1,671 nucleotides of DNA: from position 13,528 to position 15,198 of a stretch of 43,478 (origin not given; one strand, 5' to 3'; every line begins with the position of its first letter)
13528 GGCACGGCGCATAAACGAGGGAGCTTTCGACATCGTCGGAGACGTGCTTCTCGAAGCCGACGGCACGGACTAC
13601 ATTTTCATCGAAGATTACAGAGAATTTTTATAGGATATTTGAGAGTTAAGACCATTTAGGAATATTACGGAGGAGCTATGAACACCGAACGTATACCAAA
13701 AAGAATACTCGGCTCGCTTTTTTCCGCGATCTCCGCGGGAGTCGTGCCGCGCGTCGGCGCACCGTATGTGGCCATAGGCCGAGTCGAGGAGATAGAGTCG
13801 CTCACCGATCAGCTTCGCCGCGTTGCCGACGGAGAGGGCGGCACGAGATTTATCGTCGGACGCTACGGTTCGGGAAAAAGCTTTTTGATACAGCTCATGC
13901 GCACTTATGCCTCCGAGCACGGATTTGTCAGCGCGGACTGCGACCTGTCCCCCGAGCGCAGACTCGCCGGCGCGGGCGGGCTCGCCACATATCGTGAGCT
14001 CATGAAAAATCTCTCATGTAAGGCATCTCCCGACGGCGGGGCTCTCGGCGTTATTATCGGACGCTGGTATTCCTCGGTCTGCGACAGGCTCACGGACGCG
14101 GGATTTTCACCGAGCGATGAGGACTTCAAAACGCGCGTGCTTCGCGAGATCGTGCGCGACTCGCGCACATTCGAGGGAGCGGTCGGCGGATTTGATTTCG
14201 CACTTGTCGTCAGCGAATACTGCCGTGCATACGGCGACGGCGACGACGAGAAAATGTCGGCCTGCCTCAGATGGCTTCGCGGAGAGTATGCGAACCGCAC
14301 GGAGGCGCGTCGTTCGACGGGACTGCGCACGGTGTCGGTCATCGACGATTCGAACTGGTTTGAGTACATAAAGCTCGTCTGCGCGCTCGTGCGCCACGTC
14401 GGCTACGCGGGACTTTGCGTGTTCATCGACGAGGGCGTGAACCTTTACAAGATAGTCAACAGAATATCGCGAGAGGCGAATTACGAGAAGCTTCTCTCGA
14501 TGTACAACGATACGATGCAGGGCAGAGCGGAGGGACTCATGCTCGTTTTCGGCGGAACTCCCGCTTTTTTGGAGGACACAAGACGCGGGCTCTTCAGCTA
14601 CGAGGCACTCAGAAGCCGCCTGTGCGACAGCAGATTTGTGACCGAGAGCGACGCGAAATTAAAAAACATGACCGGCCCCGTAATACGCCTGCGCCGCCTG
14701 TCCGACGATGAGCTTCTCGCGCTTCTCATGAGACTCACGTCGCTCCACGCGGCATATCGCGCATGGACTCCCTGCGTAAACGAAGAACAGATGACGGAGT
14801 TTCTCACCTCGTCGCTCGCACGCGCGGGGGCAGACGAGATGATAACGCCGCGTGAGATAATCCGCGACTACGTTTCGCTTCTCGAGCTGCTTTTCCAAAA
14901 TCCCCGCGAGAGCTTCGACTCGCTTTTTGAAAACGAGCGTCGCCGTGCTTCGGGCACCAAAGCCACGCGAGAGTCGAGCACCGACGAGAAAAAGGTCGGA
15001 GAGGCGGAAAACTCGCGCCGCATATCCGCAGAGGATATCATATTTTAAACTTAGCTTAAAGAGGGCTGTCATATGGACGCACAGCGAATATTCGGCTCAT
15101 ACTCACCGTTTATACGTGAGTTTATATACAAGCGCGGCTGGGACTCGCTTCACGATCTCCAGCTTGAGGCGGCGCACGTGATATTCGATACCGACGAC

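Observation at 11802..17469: TerB-N/TerB-C + DUF2791 (BrxD-like) ATPase + Lhr/BrxHI-like helicase cassette: Shango-type defence candidate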

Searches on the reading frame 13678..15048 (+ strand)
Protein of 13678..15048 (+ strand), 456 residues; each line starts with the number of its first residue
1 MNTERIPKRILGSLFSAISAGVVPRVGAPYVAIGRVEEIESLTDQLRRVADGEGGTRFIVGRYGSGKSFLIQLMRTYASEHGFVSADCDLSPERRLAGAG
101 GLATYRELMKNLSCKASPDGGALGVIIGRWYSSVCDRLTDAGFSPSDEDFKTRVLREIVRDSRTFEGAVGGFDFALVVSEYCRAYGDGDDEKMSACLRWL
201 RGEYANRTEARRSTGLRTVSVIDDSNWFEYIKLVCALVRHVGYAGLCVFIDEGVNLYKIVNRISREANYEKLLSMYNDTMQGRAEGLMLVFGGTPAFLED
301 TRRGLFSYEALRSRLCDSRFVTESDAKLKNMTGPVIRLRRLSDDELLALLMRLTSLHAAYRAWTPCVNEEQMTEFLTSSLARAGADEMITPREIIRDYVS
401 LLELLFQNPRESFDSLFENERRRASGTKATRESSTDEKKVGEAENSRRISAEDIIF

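Call 3: search_protein_families(library=pfam, proteins=[window:13678-15048:+], max_evalue=0.01)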
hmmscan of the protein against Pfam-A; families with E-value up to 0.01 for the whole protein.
window:13678-15048:+ (456 aa): 2 families
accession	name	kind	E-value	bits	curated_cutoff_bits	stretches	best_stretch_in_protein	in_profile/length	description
PF10923.14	BrxC_BrxD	-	3.8e-139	464.6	22.2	1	6-419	1-412/414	BREX system ATP-binding protein BrxC/D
PF13191.12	AAA_16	-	1.3e-11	45.7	32.6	1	33-115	3-85/167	AAA ATPase domain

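Call 4: search_protein_families(library=padloc, proteins=[window:13678-15048:+], max_evalue=0.01)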
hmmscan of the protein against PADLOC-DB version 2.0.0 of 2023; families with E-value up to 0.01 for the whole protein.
window:13678-15048:+ (456 aa): 3 families
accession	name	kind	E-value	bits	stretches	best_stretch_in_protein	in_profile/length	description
PDLC03959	SngB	-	1.4e-151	503.5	1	1-425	1-423/439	-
PDLC02494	BrxD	-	2.7e-47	159.9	1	13-436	11-434/440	BrxD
PDLC04140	mad8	-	0.0046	14.5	0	53-356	26-180/314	mads_8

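Call 5: search_protein_families(library=ncbifam, proteins=[window:13678-15048:+], max_evalue=0.01)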
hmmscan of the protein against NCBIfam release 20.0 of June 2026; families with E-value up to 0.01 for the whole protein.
window:13678-15048:+ (456 aa): 1 family
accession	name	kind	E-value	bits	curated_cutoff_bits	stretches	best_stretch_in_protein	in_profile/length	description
NF033438.1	BREX_BrxD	equivalog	3.9e-46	158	350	1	14-407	8-396/423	BREX system ATP-binding protein BrxD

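Call 16: find_encoding_contigs(protein=window:13678-15048:+, flank=10000, max_places=8)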
Protein window:13678-15048:+ (456 aa): 3 contigs read that carry it; 3 places shown.
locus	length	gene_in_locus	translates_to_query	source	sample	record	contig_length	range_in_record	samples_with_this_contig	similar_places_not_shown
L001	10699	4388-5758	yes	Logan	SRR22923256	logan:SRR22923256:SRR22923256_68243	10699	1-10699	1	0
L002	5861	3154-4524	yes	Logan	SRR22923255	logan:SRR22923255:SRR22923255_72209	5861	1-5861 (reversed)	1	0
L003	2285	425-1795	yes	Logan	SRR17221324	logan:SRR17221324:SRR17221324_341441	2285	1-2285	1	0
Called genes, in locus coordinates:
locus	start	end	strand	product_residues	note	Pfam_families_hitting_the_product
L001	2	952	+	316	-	?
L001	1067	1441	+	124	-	PF06541:ABC_trans_CmpB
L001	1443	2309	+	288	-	PF00753:Lactamase_B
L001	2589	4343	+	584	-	PF13208:TerB_N, PF15615:TerB_C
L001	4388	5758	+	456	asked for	PF10923:BrxC_BrxD, PF13191:AAA_16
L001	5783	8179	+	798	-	PF00270:DEAD, PF00271:Helicase_C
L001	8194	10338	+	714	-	PF09371:Tex_N, PF22706:Tex_central_region, PF16921:Tex_YqgF, PF14639:YqgF (weak), PF12836:HHH_3, PF17674:HHH_9, PF00575:S1, PF23459:S1_RRP5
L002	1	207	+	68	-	?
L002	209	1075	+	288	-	PF00753:Lactamase_B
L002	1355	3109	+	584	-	PF13208:TerB_N, PF15615:TerB_C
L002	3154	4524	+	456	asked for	PF10923:BrxC_BrxD, PF13191:AAA_16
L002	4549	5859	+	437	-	?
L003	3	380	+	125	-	?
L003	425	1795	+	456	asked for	PF10923:BrxC_BrxD, PF13191:AAA_16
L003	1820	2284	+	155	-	?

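Call 17: find_related_loci(query=L001:8194-10338:+, collection=genome_contigs, flank=10000)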
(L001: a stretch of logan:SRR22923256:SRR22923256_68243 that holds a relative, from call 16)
Query L001:8194-10338:+ (714 aa) in genome_contigs; peptide patterns used: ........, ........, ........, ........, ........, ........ (x = any residue, [..] = any of these).
229 stretches matched a pattern; 130 encode a relative of the query (tblastn E <= 1e-3); the best 80 are kept; 80 distinct loci.
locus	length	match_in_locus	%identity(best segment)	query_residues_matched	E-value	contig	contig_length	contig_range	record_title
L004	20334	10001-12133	91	1-711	0e+0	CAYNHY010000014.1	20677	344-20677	MAG TPA_asm: uncultured Ruminococcus sp. isolate SRP350583_co2_302 genome assembly, contig: NODE_3645_length_20677_cov_1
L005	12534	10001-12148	84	1-714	0e+0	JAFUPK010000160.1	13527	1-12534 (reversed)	MAG: Clostridia bacterium isolate RGIG4705 Roe_deer_Rectum.Co__c2420969, whole genome shotgun sequence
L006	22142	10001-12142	91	1-714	0e+0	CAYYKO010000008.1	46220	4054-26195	MAG TPA_asm: uncultured Ruminococcus sp. isolate SRP313737_co1_42 genome assembly, contig: NODE_1314_length_46220_cov_6.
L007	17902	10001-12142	78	1-714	0e+0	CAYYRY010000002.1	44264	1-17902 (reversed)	MAG TPA_asm: uncultured Ruminococcus sp. isolate SRP315200_co1_819 genome assembly, contig: NODE_929_length_44264_cov_5.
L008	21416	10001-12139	78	1-713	0e+0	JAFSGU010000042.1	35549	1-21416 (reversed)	MAG: Clostridia bacterium isolate RGIG3129 Goat_Rectum.Co__c1154793, whole genome shotgun sequence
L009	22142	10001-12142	78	1-714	0e+0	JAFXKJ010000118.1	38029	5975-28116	MAG: Clostridia bacterium isolate RGIG6494 Sheep_Rectum.Co__c2599201, whole genome shotgun sequence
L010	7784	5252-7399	79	1-714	0e+0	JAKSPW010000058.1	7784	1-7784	MAG: Clostridia bacterium isolate Horse_feces213 MAG213_58, whole genome shotgun sequence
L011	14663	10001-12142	77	1-714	0e+0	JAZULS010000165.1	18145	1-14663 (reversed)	MAG: Eubacteriales bacterium isolate T1900044904_TS20190370.MAGScoT_cleanbin_000023 SGB_3305_k141_3089767, whole genome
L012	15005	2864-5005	77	1-712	0e+0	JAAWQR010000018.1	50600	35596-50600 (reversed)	MAG: Clostridiales bacterium isolate ABMPRH_105_1 SL341404_scaffold_1980, whole genome shotgun sequence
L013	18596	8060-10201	78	1-714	0e+0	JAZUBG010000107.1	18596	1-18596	MAG: Eubacteriales bacterium isolate T1900045317_YK20190006.MAGScoT_cleanbin_000084 SGB_6320_k141_1009434, whole genome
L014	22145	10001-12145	75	1-713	0e+0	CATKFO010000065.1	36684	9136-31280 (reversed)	MAG: uncultured Eubacteriales bacterium isolate iMGMC-574_1678881662 genome assembly, contig: MegahitA5_9002, whole geno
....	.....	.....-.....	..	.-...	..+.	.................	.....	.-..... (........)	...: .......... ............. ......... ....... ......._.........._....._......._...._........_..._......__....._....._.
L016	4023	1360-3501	73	1-712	0e+0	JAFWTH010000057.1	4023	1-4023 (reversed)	MAG: Clostridia bacterium isolate RGIG6051 Sheep_Omasum-5__c284995, whole genome shotgun sequence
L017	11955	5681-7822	71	1-712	0e+0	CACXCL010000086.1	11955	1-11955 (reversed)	MAG: uncultured Ruminococcus sp. isolate RUG11130 genome assembly, contig: RUG11130_asm_86, whole genome shotgun sequenc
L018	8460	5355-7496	69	1-712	0e+0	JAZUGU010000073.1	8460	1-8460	MAG: Candidatus Avispirillum sp. isolate T1900045283_TH20190053.MAGScoT_cleanbin_000003 SGB_5962_k141_890389, whole geno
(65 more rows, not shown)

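Call 21: search_protein_families(library=pfam, proteins=[L007:5836-7473:+, L007:7549-8694:+, L007:8694-9023:+, L007:9254-9967:+, L009:7563-9947:+, L004:929-2428:+, L004:2477-4000:+, L005:3362-4213:-, L005:2568-3497:+], max_evalue=0.001)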
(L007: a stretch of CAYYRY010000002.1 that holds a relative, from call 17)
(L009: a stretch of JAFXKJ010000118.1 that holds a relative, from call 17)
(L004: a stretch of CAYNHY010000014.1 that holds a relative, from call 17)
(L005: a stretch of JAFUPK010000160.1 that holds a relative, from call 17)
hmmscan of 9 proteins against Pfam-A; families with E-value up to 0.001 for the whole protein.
L007:5836-7473:+ (545 aa): 2 families
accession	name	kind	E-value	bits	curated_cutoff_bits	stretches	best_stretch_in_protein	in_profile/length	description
PF03023.19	MurJ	-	1.1e-73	248.8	27.4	1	67-510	1-443/451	Lipid II flippase MurJ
PF01554.23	MatE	-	1.4e-10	41.5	24.9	2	119-208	68-155/161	MatE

L007:7549-8694:+ (381 aa): 6 families
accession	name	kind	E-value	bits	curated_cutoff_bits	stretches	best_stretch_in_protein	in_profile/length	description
PF00534.26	Glycos_transf_1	-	1.6e-35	122.6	26.4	1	187-352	4-171/172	Glycosyl transferases group 1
PF13692.12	Glyco_trans_1_4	-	9.4e-32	110.7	27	1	200-339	3-142/142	Glycosyl transferases group 1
PF13439.12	Glyco_transf_4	-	5e-20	72.6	28.5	1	19-174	1-166/170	Glycosyltransferase Family 4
PF13477.12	Glyco_trans_4_2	-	6.3e-12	46.3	23.4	1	24-127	11-119/139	Glycosyl transferase 4-like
PF13579.12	Glyco_trans_4_4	-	4.3e-11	43.9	29.7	1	20-173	1-158/158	Glycosyl transferase 4-like domain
PF02350.25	Epimerase_2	-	0.00097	18.5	30.6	0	75-235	54-221/347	UDP-N-acetylglucosamine 2-epimerase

L007:8694-9023:+ (109 aa): 1 family
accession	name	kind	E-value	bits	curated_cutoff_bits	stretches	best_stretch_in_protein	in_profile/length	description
PF12647.12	RNHCP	-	6.7e-30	103.4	24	1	11-90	2-83/90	RNHCP domain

L007:9254-9967:+ (237 aa): 2 families
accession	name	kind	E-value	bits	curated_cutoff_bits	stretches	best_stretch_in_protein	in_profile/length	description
PF00849.27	PseudoU_synth_2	-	5.3e-19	69.4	26.8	1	62-190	2-152/152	RNA pseudouridylate synthase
PF01479.30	S4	-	7e-09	35.7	22.8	1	1-44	1-45/48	S4 domain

L009:7563-9947:+ (794 aa): 4 families
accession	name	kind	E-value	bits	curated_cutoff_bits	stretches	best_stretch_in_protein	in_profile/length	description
PF02574.22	S-methyl_trans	-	1.7e-70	238.6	22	1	12-284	1-281/283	Homocysteine S-methyltransferase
PF00809.28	Pterin_bind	-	6.2e-27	95.2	25.5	1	319-541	1-243/244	Pterin binding enzyme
PF02310.24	B12-binding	-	2.6e-26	92.3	32.1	1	679-788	3-120/121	B12 binding domain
PF02607.22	B12-binding_2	-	5.2e-14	52.6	23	1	596-665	5-74/74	B12 binding domain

L004:929-2428:+ (499 aa): 0 families

L004:2477-4000:+ (507 aa): 1 family
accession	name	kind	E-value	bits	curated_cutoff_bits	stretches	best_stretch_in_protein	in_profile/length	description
PF13416.11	SBP_bac_8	-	4.7e-06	27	27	1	117-399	15-232/279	Bacterial extracellular solute-binding protein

L005:3362-4213:- (283 aa): 6 families
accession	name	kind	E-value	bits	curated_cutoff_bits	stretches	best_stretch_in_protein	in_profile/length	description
PF01656.29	CbiA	-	2.1e-13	50.8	25.4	1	18-242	1-121/125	CobQ/CobB/MinD/ParA nucleotide binding domain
PF10609.15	ParA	-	1.8e-11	44.4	27.1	1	17-68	5-56/246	NUBPL iron-transfer P-loop NTPase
PF13614.12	AAA_31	-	4e-07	30.6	27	1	18-55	4-41/177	AAA domain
PF02374.21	ArsA_ATPase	-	5.7e-07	29.5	24.3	1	17-53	2-38/305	Anion-transporting ATPase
PF09140.17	MipZ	-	3.3e-06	27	20.7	1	18-61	3-46/262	ATPase MipZ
PF00142.24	Fer4_NifH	-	1.3e-05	25.2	25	1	24-70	8-56/271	4Fe-4S iron sulfur cluster binding proteins, NifH/frxC family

L005:2568-3497:+ (309 aa): 0 families

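Call 24: search_solved_structures(query=window:13678-15048:+, max_evalue=0.1)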
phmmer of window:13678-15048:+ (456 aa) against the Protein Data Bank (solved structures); distinct sequences matched with E-value up to 0.1: 0.

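Call 66: search_dna_similar(query=window:13678-15048:+, collection=plasmids, mode=protein, max_rows=15)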
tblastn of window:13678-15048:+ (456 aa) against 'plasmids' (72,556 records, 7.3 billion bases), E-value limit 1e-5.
Records with a match: 696; places in all: 701; records where one place covers at least 80% of the query: 689.
Best place of each record, by identity: <60% 696.
By first word of the organism name: Klebsiella 449; Salmonella 144; Escherichia 14; Sulfitobacter 7; Phaeobacter 5; Azospirillum 4; Raoultella 4; Bradyrhizobium 4; Paracoccus 3; Burkholderia 3; and 48 more.
By predicted mobility (MOB-suite, as given by PLSDB): conjugative 542; non-mobilizable 109; mobilizable 45.
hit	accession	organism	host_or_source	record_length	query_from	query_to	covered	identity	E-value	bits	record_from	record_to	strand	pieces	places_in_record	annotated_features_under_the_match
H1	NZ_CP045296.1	Paenibacillus cellulositrophicus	cell culture,Thai soil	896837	1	416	91%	48.2%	5e-126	410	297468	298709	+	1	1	ATP-binding protein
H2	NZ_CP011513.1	Paenibacillus peoriae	cell culture,soil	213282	1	417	91%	47.6%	2e-126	411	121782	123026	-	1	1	ATP-binding protein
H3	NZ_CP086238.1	Clostridium estertheticum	single colony,bovine feces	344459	5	435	95%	42.6%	4e-114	375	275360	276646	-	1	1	ATP-binding protein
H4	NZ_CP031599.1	Roseovarius indicus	pure culture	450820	14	455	97%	39.3%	2e-88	301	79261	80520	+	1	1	ATP-binding protein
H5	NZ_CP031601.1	Roseovarius indicus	pure culture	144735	13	455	97%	39.0%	9e-88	300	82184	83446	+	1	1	ATP-binding protein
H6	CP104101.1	Phaeobacter sp. G2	cell culture,Emiliania huxleyi RCC1216 ...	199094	13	455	97%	38.8%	3e-88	301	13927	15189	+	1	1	ATP-binding protein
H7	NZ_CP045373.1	Sulfitobacter sp. THAF37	pure culture,Surface of a polyethylene ...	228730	13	455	97%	38.8%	9e-88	300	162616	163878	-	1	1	ATP-binding protein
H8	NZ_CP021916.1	Sagittula sp. P11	cell culture,sulfidic waters (60 m) ...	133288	13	455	97%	38.8%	2e-87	299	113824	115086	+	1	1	ATP-binding protein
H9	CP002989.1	halophilic archaeon DL31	-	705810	13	437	93%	40.4%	6e-96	323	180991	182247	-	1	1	hypothetical protein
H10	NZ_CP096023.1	Halocatena salina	cell culture,sediment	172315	14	417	89%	42.5%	3e-97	327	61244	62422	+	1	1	ATP-binding protein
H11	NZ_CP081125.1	Sulfitobacter sp. S190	-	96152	13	455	97%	38.6%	1e-87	299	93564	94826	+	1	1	ATP-binding protein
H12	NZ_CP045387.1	Ruegeria sp. THAF33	pure culture,Surface of a polyethylene ...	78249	13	455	97%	38.6%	3e-87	298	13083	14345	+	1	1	ATP-binding protein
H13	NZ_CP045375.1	Sulfitobacter sp. THAF37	pure culture,Surface of a polyethylene ...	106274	13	455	97%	38.6%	7e-87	297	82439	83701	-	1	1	ATP-binding protein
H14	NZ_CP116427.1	Sulfitobacter faviae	Hexacorallia,culture,Cold water coral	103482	13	455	97%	38.2%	4e-88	300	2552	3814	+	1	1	ATP-binding protein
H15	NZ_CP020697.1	Sulfitobacter sp. D7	calanoid copepod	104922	13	455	97%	38.2%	4e-88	300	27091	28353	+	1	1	ATP-binding protein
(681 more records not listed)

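Call 67: search_dna_similar(query=window:13678-15048:+, collection=phages, mode=protein, max_rows=10)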
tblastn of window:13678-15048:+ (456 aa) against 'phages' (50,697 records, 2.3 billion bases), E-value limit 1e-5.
No match.

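Call 68: get_annotated_region(hit=H3, flank=8000)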
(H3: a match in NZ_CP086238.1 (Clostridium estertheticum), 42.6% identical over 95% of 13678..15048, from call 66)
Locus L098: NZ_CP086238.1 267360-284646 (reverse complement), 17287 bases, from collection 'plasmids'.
description: Clostridium estertheticum strain CF002 plasmid pCF002-344, complete sequence
organism: Clostridium estertheticum (NCBI taxid 238834)
taxonomy: Bacteria; Bacillota; Clostridia; Eubacteriales; Clostridiaceae; Clostridium; Clostridium estertheticum
host: -; source: single colony,bovine feces; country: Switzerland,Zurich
typing (MOB-suite, as given by PLSDB): non-mobilizable
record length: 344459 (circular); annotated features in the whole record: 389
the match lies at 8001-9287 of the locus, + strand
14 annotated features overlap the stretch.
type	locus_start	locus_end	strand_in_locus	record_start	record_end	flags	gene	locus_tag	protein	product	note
CDS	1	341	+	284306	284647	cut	-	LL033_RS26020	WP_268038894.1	hypothetical protein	-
CDS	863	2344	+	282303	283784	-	-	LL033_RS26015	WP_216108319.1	amino acid adenylation domain-containing protein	-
CDS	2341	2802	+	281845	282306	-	-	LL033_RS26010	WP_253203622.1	GNAT family N-acetyltransferase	-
CDS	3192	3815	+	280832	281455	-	-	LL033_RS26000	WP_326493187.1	MFS transporter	GO:0055085 - transmembrane transport [Evidence IEA]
CDS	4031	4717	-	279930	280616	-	-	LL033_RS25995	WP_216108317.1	alpha/beta hydrolase-fold protein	-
CDS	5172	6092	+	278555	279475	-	-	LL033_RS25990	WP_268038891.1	relaxase/mobilization nuclease domain-containing protein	-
CDS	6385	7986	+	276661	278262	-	-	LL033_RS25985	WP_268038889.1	TerB N-terminal domain-containing protein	-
CDS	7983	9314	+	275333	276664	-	-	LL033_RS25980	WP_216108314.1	ATP-binding protein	-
CDS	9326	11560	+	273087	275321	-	-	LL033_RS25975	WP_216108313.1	DEAD/DEAH box helicase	-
CDS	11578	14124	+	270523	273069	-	-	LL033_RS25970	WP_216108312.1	ATP-binding cassette domain-containing protein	-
CDS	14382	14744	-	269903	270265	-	-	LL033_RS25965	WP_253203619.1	IS110 family transposase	-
CDS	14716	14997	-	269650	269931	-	-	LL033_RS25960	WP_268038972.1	transposase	GO:0006313 - DNA transposition [Evidence IEA]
CDS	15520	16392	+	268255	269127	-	-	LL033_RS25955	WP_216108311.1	DUF5131 family protein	-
CDS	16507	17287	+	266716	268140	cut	-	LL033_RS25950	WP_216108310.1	carboxylesterase family protein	-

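Call 69: get_annotated_region(hit=H1, flank=8000)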
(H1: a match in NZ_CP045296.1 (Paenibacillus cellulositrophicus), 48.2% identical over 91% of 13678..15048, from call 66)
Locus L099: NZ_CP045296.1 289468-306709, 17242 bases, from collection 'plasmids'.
description: Paenibacillus cellulositrophicus strain KACC 16577 plasmid unnamed1, complete sequence
organism: Paenibacillus cellulositrophicus (NCBI taxid 562959)
taxonomy: Bacteria; Bacillota; Bacilli; Bacillales; Paenibacillaceae; Paenibacillus; Paenibacillus cellulositrophicus
host: -; source: cell culture,Thai soil; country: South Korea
typing (MOB-suite, as given by PLSDB): non-mobilizable
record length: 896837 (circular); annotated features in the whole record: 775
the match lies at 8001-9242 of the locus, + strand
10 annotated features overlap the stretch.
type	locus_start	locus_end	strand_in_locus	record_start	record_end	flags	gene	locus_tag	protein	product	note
CDS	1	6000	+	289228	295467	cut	-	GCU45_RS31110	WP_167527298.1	S-layer homology domain-containing protein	-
CDS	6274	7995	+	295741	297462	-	-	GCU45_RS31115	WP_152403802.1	TerB N-terminal domain-containing protein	-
CDS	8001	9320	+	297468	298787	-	-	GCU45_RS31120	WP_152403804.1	ATP-binding protein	-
CDS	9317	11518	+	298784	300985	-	-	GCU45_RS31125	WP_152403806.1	DEAD/DEAH box helicase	-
CDS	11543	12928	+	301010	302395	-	-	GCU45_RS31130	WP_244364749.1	hypothetical protein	-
CDS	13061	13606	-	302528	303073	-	-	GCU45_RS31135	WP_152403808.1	TetR/AcrR family transcriptional regulator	GO:0006355 - regulation of DNA-templated transcription [Evidence IEA]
CDS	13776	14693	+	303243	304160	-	-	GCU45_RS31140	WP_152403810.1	alpha/beta hydrolase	-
CDS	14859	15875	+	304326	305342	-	-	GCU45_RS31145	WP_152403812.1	NAD(P)-dependent oxidoreductase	-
CDS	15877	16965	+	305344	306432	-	-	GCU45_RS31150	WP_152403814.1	dihydrodipicolinate synthase family protein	GO:0009436 - glyoxylate catabolic process [Evidence IEA]; GO:0071704 - organic substance metabolic process [Evidence ...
CDS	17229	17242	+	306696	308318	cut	-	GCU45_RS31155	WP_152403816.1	extracellular solute-binding protein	-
